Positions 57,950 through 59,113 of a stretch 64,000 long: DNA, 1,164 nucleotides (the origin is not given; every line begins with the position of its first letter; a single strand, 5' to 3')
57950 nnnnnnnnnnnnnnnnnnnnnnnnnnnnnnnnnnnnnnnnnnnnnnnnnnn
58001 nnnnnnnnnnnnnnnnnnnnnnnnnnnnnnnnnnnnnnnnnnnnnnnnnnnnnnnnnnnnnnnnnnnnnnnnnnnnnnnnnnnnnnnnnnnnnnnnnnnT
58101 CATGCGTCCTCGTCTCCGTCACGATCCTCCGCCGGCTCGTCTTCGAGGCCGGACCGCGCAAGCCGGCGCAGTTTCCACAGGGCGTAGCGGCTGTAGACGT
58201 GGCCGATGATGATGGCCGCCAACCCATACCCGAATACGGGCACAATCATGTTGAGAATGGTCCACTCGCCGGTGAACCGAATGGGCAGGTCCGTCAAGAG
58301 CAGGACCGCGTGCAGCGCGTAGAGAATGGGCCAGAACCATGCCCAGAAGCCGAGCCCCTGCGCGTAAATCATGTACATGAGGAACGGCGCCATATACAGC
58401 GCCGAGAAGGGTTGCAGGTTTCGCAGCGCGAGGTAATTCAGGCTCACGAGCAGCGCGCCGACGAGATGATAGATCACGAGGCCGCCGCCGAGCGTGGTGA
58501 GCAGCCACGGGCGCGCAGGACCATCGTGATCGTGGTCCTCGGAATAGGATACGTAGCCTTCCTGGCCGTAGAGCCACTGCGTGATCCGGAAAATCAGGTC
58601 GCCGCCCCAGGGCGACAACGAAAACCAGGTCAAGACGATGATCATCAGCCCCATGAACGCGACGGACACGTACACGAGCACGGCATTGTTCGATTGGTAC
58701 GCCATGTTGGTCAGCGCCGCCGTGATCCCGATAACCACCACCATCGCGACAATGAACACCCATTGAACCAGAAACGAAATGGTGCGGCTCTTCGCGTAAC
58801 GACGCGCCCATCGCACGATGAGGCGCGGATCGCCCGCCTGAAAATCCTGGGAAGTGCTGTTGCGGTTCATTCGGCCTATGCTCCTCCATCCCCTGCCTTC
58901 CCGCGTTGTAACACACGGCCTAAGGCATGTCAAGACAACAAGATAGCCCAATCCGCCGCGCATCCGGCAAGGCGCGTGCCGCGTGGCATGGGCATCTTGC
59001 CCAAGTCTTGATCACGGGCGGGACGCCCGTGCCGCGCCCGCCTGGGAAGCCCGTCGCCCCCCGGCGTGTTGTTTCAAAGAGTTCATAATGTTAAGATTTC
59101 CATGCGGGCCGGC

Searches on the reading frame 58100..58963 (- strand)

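Call 25: search_protein_families(library=pfam, proteins=[window:58100-58963:-], max_evalue=0.01)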
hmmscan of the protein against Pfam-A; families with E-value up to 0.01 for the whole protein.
window:58100-58963:- (287 aa): 0 families

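Call 26: search_protein_families(library=ncbifam, proteins=[window:58100-58963:-], max_evalue=0.1)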
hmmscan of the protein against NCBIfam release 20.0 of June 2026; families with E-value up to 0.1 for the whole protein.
window:58100-58963:- (287 aa): 2 families
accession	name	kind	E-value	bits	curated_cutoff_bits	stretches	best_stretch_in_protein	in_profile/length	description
NF041247.1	UsfY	equivalog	0.018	15.8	100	1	50-115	6-70/95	protein UsfY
NF046000.1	MAG1210_fam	subfamily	0.1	11.3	275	0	53-113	56-115/550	MAG1210 family protein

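Call 73: search_protein_families(library=phrogs, proteins=[window:58100-58963:-], max_evalue=0.01)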
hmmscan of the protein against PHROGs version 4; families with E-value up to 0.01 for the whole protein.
window:58100-58963:- (287 aa): 0 families
